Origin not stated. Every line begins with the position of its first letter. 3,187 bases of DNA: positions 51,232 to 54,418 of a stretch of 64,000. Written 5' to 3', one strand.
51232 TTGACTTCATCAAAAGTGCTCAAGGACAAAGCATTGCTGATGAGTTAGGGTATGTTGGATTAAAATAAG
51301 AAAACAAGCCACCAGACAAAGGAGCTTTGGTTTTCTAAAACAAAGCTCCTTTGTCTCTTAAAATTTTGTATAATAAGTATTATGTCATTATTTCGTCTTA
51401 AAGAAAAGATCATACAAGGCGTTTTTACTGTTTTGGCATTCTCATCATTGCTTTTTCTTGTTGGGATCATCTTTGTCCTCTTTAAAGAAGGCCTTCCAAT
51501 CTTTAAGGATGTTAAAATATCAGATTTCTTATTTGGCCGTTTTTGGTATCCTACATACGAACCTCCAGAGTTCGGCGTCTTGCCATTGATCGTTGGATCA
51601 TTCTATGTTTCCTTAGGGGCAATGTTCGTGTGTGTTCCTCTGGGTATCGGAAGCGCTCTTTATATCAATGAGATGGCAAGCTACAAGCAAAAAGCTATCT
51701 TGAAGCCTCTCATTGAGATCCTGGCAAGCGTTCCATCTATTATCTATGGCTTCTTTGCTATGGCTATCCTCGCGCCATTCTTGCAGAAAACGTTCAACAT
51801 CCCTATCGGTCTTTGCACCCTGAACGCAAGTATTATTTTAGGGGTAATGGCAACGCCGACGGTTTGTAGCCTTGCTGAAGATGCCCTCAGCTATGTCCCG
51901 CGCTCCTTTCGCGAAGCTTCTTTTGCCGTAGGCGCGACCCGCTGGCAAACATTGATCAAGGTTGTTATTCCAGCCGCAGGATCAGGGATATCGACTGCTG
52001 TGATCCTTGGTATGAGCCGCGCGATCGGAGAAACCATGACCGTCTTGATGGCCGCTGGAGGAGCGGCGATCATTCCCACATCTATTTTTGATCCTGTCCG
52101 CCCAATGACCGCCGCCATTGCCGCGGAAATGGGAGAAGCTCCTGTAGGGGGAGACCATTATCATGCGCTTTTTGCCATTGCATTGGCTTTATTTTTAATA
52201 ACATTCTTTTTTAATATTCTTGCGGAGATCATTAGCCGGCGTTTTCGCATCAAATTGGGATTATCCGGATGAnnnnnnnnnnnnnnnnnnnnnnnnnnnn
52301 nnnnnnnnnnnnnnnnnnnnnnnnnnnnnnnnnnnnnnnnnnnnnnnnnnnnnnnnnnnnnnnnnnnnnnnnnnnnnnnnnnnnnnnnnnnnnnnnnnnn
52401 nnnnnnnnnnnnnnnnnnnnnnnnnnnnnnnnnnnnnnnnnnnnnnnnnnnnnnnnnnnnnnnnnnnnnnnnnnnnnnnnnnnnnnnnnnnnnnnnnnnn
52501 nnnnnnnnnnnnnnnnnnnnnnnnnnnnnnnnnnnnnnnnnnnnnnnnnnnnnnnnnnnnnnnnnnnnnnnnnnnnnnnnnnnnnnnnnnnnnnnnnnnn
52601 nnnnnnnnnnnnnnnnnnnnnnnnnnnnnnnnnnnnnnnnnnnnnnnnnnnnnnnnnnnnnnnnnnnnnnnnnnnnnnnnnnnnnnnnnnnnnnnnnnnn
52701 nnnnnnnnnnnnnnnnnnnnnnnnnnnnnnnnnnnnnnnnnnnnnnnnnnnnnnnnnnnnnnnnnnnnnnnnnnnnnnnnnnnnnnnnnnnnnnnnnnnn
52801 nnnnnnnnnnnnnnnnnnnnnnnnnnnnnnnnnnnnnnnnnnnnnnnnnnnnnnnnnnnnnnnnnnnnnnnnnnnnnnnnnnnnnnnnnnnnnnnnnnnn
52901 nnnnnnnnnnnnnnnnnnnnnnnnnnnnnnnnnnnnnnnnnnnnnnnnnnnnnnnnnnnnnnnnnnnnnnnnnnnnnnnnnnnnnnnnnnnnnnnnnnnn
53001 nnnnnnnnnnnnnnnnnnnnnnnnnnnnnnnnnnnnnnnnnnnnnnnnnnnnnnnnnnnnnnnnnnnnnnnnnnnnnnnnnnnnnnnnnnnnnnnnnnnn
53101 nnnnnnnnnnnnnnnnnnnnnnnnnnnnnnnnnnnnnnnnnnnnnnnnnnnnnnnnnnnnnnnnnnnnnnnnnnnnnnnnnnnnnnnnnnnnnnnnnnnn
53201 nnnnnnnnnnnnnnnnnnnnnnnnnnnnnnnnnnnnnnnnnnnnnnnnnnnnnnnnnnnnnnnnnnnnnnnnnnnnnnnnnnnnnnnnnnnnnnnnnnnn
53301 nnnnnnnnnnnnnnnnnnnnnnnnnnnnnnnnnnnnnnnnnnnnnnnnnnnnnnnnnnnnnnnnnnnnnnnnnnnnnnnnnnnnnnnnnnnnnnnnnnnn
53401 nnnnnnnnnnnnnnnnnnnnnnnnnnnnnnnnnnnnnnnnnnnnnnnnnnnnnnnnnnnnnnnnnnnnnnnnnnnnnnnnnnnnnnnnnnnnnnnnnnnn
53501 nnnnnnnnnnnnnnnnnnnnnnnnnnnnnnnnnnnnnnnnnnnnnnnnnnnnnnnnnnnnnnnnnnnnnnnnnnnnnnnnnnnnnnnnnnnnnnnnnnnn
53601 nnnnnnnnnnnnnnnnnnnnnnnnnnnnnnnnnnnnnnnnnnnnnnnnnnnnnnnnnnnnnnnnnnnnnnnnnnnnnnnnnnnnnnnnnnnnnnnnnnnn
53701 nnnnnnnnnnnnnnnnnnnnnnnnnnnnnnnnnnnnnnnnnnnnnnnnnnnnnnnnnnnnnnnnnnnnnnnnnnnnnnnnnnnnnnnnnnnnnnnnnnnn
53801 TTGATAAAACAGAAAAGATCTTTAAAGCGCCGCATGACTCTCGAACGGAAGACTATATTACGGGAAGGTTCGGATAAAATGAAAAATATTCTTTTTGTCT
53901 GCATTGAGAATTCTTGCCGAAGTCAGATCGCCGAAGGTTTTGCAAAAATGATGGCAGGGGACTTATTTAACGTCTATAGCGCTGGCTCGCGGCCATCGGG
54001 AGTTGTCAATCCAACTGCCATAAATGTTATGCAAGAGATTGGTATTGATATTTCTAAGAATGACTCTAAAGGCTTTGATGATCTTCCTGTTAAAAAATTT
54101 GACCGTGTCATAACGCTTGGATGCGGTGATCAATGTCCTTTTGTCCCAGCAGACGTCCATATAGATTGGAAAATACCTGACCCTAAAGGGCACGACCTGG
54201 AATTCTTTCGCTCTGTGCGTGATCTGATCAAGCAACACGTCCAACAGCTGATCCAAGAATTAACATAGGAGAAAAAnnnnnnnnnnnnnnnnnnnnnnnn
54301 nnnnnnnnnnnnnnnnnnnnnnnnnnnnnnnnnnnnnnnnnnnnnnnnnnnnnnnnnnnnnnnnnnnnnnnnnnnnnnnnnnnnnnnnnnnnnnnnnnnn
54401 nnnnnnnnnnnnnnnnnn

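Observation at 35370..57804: Roughly 20 kb same-strand phosphate locus with two complete pst-phoU systems, a two-component pair, two porins, arsC and ppk2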

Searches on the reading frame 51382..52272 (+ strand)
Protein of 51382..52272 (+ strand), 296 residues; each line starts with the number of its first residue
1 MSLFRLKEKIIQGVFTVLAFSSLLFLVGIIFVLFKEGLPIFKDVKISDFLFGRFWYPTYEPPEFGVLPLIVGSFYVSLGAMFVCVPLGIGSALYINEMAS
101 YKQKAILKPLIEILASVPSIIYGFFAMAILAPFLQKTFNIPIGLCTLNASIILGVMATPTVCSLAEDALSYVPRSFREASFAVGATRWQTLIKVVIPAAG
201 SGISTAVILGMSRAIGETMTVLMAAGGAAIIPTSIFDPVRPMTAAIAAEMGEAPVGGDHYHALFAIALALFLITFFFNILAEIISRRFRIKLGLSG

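Call 4: search_protein_families(library=pfam, proteins=[window:51382-52272:+])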
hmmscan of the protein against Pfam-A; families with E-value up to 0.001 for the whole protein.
window:51382-52272:+ (296 aa): 1 family
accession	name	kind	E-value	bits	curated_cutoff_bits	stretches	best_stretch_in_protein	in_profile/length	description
PF00528.27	BPD_transp_1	-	1.6e-19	70.8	26.4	1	86-289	3-183/184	Binding-protein-dependent transport system inner membrane component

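Call 7: search_protein_families(library=ncbifam, proteins=[window:51382-52272:+], max_evalue=0.00001)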
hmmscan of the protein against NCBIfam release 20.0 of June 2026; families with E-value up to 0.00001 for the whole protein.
window:51382-52272:+ (296 aa): 14 families
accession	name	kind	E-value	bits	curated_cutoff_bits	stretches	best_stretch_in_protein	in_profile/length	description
TIGR02138.1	phosphate_pstC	equivalog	1e-86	290.6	196.45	1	8-288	1-295/296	phosphate ABC transporter permease subunit PstC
TIGR00974.1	3a0107s02c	equivalog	4.7e-51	173.5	193.45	1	9-289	2-271/272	phosphate ABC transporter permease PstA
NF008435.0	PRK11275.1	equivalog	3.3e-37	128.3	502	1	10-287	18-311/319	phosphate ABC transporter permease PstC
NF008430.0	PRK11268.1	equivalog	9.6e-22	77.4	439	1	23-286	42-291/295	phosphate ABC transporter permease PstA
TIGR02141.1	modB_ABC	equivalog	7.4e-14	51.9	182.6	1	73-243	3-181/208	molybdate ABC transporter permease subunit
TIGR01581.1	Mo_ABC_porter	hypoth_equivalog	9.8e-13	48.1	210.3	1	72-232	25-193/225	ABC transporter permease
NF038017.1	ABC_perm1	subfamily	6.8e-11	42.5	100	1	73-252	1-170/184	ABC transporter permease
NF006939.0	PRK09421.1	equivalog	2.4e-10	40.2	262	1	70-287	12-223/230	molybdate ABC transporter permease subunit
TIGR02139.1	permease_CysT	equivalog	3.1e-08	33.5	246.1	1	44-228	29-214/265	sulfate ABC transporter permease subunit CysT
NF008049.0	PRK10782.1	subfamily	6.3e-08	32.6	212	1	82-228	27-172/217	methionine ABC transporter permease MetI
TIGR00969.1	3a0106s02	subfamily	5.2e-07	29.4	240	1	73-227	66-224/272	sulfate ABC transporter permease subunit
NF008208.0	PRK10971.1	equivalog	1.3e-06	28.1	415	1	15-229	13-223/277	sulfate/thiosulfate ABC transporter permease CysT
NF040839.1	tungstate_WtpB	equivalog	2.9e-06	27.1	340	1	37-237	18-216/251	tungstate ABC transporter permease WtpB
TIGR03255.1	PhnV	equivalog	5.2e-06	26.3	358.7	1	60-239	61-235/270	2-aminoethylphosphonate ABC transport system, membrane component PhnV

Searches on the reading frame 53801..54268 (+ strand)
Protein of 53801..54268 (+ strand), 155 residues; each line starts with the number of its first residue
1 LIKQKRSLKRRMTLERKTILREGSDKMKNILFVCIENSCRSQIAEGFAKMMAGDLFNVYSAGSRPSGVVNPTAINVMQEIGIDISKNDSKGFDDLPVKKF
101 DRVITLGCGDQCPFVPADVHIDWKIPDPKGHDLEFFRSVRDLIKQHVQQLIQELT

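Call 5: search_protein_families(library=pfam, proteins=[window:53801-54268:+])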
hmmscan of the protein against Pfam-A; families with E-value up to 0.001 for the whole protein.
window:53801-54268:+ (155 aa): 1 family
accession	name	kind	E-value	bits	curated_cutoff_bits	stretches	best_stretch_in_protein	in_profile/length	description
PF01451.26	LMWPc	-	1.6e-22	80.7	23.2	1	30-150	1-143/144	Low molecular weight phosphotyrosine protein phosphatase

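Call 7: search_protein_families(library=ncbifam, proteins=[window:53801-54268:+], max_evalue=0.00001)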
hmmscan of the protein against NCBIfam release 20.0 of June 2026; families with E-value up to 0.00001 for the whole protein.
window:53801-54268:+ (155 aa): 3 families
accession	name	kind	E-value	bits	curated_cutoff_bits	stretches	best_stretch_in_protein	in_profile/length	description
TIGR02689.1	ars_reduc_gluta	equivalog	5e-34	117.2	157.6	1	28-151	1-126/126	arsenate reductase, glutathione/glutaredoxin type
NF010053.0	PRK13530.1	subfamily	4.3e-31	108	215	1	27-151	3-129/133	arsenate reductase (thioredoxin)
TIGR02691.1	arsC_pI258_fam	equivalog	9.7e-31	106.7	174.3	1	30-150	1-129/129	arsenate reductase (thioredoxin)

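Call 22: search_solved_structures(query=window:53879-54265:+, show_alignments=4)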
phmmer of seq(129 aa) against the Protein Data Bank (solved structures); distinct sequences matched with E-value up to 0.001: 24.
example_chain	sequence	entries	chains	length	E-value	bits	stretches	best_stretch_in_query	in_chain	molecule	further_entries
2l17_A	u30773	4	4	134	7.1e-28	100.3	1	1-128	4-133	Arsenate reductase | Glutaredoxin arsenate reductase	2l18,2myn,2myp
2l19_A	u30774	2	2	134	2.2e-25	92.2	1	1-128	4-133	Arsenate reductase | Glutaredoxin arsenate reductase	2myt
2myu_A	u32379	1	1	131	3.1e-25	91.7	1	1-128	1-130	Glutaredoxin arsenate reductase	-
1ljl_A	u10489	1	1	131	1.2e-24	89.8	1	2-123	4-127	arsenate reductase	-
2cd7_A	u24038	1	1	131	1.7e-24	89.3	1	2-123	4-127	PROTEIN ARSC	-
1lju_A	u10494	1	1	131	2.3e-23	85.7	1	2-123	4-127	arsenate reductase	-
1lk0_A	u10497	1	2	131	2.8e-23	85.4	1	2-123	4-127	arsenate reductase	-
3t38_A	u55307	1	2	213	4.5e-22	81.5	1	3-123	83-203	Arsenate Reductase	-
1rxe_A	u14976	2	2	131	4.9e-22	81.4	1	2-123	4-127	Arsenate reductase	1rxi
1jf8_A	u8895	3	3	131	5.9e-22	81.1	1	2-123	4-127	arsenate reductase | Protein arsC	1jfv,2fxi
1jl3_A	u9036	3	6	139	2.4e-21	79.1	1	2-123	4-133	ARSENATE REDUCTASE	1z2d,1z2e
2ipa_B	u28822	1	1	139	1.4e-18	70.2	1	2-123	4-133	Protein arsC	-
3rh0_A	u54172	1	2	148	2.5e-17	66.1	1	1-125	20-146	ARSENATE REDUCTASE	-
8p5n_A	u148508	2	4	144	1.3e-12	50.9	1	3-123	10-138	Low molecular weight phosphatase family protein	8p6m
1y1l_A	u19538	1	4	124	7e-11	45.3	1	4-126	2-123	arsenate reductase (arsC)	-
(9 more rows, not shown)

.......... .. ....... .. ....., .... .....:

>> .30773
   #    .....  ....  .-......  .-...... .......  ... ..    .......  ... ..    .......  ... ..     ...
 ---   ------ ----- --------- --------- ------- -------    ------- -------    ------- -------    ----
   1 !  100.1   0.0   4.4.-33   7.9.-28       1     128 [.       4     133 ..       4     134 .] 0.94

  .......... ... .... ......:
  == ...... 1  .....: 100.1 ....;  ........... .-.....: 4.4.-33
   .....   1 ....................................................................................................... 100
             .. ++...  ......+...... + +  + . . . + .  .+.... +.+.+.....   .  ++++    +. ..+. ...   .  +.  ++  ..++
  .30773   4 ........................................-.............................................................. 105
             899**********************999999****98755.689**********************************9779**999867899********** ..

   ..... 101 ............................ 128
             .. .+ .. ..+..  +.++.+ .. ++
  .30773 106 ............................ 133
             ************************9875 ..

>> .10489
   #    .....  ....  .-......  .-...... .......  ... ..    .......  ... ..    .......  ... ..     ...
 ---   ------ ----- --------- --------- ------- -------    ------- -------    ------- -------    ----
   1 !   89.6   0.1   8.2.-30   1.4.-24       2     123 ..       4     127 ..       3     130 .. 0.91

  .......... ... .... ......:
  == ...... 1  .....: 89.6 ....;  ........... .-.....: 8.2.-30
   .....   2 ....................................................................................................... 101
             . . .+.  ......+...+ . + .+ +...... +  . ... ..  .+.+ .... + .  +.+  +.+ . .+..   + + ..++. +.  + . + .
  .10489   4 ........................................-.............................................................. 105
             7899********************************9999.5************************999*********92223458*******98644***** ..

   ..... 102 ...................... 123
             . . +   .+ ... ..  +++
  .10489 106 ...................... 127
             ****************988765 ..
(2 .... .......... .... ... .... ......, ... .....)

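Call 84: search_protein_families(library=ncbifam, proteins=[window:53879-54268:+], max_evalue=1e-8)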
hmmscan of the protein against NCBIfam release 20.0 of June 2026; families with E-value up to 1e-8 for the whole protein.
window:53879-54268:+ (129 aa): 3 families
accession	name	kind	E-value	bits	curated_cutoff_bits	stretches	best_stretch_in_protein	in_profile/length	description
TIGR02689.1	ars_reduc_gluta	equivalog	2.7e-34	118.1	157.6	1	2-125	1-126/126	arsenate reductase, glutathione/glutaredoxin type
NF010053.0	PRK13530.1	subfamily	4.5e-31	107.9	215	1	2-125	4-129/133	arsenate reductase (thioredoxin)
TIGR02691.1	arsC_pI258_fam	equivalog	5.3e-31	107.5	174.3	1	4-124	1-129/129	arsenate reductase (thioredoxin)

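Call 92: find_homologous_proteins(query=window:53879-54268:+, max_evalue=1e-10)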
Query window:53879-54268:+ (129 aa): 6074 proteins with E <= 1e-10 among 6220 candidates; the best 120 are listed.
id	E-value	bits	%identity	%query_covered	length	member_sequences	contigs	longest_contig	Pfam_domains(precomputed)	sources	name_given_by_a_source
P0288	3.1e-82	291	100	100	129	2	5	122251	PF01451.28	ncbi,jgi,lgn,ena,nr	ncbi:MAG TPA: arsenate reductase ArsC [Candidatus Omnitrophota bacterium]|nr:arsenate reductase ArsC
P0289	4.8e-75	267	90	100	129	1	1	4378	PF01451.28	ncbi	-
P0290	2.4e-74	265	91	100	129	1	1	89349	PF01451.28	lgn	-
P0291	3.6e-74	265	91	100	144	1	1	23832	PF01451.28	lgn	-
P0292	2.4e-61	223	76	99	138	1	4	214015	PF01451.28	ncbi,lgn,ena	-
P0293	1.3e-57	211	72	99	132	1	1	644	PF01451.28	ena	-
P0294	1.1e-56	208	71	99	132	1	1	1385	PF01451.28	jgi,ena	jgi:protein-tyrosine-phosphatase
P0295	1.9e-55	204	85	81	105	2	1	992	PF01451.28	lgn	-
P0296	4.7e-53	196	71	100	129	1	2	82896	PF01451.28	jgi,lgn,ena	-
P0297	9.0e-53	195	68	99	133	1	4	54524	PF01451.28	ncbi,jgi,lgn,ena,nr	ncbi:MAG: arsenate reductase ArsC [Candidatus Omnitrophica bacterium]|jgi:arsenate reductase|nr:arse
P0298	1.7e-52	195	68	99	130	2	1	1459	PF01451.28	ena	-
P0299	3.0e-52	194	66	99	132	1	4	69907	PF01451.28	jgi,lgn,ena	-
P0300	5.8e-52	193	64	100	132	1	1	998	PF01451.28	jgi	jgi:arsenate reductase (thioredoxin)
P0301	6.7e-52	193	65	98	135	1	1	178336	PF01451.28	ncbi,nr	ncbi:MAG: arsenate reductase ArsC [Candidatus Omnitrophica bacterium]|nr:arsenate reductase ArsC [Ca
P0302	7.3e-52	192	68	98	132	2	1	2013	PF01451.28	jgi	jgi:arsenate reductase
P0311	3.5e-51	190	68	99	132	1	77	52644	PF01451.28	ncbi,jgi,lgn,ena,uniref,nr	ncbi:MAG: hypothetical protein COW11_00870 [Candidatus Omnitrophica bacterium CG12_big_fil_rev_8_21_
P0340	1.2e-49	185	66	98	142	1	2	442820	PF01451.28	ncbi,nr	ncbi:MAG: arsenate reductase ArsC [Candidatus Omnitrophica bacterium]|nr:arsenate reductase ArsC [Ca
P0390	4.2e-48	180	63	99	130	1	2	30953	PF01451.28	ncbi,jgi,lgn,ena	ncbi:MAG: arsenate reductase ArsC [Candidatus Ratteibacteria bacterium]|jgi:arsenate reductase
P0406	1.7e-47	178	60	100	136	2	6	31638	PF01451.28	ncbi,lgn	-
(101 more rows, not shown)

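Call 93: find_encoding_contigs(protein=P0301, flank=4000, max_places=1)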
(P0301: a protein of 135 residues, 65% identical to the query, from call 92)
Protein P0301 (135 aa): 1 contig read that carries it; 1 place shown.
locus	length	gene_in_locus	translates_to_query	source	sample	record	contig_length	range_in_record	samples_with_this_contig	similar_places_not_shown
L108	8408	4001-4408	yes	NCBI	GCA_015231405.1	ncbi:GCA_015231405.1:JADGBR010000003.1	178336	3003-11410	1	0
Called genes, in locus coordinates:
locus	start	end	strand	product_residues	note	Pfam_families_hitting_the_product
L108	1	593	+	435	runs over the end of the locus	PF16930:Porin_5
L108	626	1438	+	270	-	PF12849:PBP_like_2, PF13531:SBP_bac_11, PF12727:PBP_like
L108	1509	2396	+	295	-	PF00528:BPD_transp_1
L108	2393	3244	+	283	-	PF00528:BPD_transp_1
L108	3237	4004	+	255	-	PF20703:nSTAND1 (weak), PF00005:ABC_tran, PF02463:SMC_N (weak), PF13304:AAA_21 (faint)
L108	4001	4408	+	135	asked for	PF01451:LMWPc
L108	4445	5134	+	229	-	PF01895:PhoU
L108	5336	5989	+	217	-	PF04367:DUF502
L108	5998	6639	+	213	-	PF09335:VTT_dom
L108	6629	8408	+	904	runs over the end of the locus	PF00690:Cation_ATPase_N, PF00122:E1-E2_ATPase, PF00702:Hydrolase, PF13246:Cation_ATPase, PF12710:HAD (weak), PF00689:Cation_ATPase_C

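Call 94: find_encoding_contigs(protein=P0340, flank=4000, max_places=1)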
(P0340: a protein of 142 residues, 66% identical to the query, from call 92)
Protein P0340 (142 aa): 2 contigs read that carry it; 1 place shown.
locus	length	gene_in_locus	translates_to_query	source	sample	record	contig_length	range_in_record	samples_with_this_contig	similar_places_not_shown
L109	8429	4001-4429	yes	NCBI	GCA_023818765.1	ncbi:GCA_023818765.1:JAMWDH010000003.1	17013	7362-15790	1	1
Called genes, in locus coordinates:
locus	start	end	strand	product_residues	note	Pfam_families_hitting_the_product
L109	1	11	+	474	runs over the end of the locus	PF16930:Porin_5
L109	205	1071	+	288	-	PF12849:PBP_like_2, PF13531:SBP_bac_11, PF12727:PBP_like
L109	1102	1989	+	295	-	PF00528:BPD_transp_1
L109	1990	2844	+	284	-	PF00528:BPD_transp_1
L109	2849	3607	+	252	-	PF02463:SMC_N, PF00005:ABC_tran, PF13304:AAA_21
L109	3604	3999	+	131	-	-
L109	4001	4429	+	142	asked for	PF01451:LMWPc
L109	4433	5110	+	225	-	PF01895:PhoU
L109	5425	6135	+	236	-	PF01637:ATPase_2 (weak)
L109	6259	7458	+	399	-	PF00999:Na_H_Exchanger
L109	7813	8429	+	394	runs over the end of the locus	PF00595:PDZ (weak), PF13180:PDZ_2, PF17820:PDZ_6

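Call 95: find_encoding_contigs(protein=P0390, flank=4000, max_places=1)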
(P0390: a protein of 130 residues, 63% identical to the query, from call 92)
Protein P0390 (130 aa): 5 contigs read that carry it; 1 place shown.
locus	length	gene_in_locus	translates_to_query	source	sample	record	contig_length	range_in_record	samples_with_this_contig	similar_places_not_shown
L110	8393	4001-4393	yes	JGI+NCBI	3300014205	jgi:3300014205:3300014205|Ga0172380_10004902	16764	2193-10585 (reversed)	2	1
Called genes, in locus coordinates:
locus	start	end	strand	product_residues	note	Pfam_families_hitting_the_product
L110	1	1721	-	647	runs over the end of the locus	PF20581:DUF6785, PF20580:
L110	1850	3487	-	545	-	PF02446:Glyco_hydro_77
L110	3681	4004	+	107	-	PF07883:Cupin_2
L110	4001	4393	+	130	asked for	PF01451:LMWPc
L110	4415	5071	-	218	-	PF01895:PhoU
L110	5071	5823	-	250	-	PF02463:SMC_N (weak), PF00005:ABC_tran, PF13304:AAA_21 (weak)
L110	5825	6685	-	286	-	PF00528:BPD_transp_1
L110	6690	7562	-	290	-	PF00528:BPD_transp_1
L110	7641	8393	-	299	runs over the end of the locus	PF12849:PBP_like_2, PF13531:SBP_bac_11, PF01547:SBP_bac_1, PF12727:PBP_like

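Call 96: find_encoding_contigs(protein=P0311, flank=4000, max_places=1)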
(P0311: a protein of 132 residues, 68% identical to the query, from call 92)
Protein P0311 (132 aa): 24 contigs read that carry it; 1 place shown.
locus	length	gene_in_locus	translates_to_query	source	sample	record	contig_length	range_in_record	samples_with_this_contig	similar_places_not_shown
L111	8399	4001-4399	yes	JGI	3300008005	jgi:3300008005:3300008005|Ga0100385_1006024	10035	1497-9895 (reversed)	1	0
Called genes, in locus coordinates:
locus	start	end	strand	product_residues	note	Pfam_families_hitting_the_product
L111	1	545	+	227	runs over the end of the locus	?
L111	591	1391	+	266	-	PF12849:PBP_like_2, PF13531:SBP_bac_11, PF12727:PBP_like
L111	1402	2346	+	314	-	PF00528:BPD_transp_1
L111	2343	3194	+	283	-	PF00528:BPD_transp_1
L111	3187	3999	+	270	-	PF20703:nSTAND1 (weak), PF00005:ABC_tran, PF02463:SMC_N (weak), PF13304:AAA_21 (faint)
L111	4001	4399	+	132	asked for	PF01451:LMWPc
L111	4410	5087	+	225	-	PF01895:PhoU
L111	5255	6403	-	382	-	PF14294:DUF4372, PF01609:DDE_Tnp_1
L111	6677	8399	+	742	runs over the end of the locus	PF00982:Glyco_transf_20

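Call 97: find_encoding_contigs(protein=P0406, flank=4000, max_places=1)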
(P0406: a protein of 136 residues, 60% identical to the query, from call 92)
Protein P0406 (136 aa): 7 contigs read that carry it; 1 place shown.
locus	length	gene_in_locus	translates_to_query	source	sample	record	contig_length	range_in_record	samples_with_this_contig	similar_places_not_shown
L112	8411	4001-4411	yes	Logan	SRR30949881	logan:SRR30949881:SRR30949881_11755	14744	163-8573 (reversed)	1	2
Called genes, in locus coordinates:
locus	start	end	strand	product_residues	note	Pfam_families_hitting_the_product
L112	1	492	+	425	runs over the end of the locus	PF16930:Porin_5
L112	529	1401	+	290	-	PF12849:PBP_like_2, PF01547:SBP_bac_1 (weak), PF13531:SBP_bac_11, PF12727:PBP_like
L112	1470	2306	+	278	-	PF00528:BPD_transp_1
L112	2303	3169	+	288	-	PF00528:BPD_transp_1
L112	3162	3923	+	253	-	PF02463:SMC_N (weak), PF00005:ABC_tran, PF13304:AAA_21 (faint)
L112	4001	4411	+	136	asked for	PF01451:LMWPc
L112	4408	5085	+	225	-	PF01895:PhoU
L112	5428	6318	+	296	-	PF00318:Ribosomal_S2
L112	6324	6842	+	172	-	PF00889:EF_TS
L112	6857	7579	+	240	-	PF00696:AA_kinase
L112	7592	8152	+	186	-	PF01765:RRF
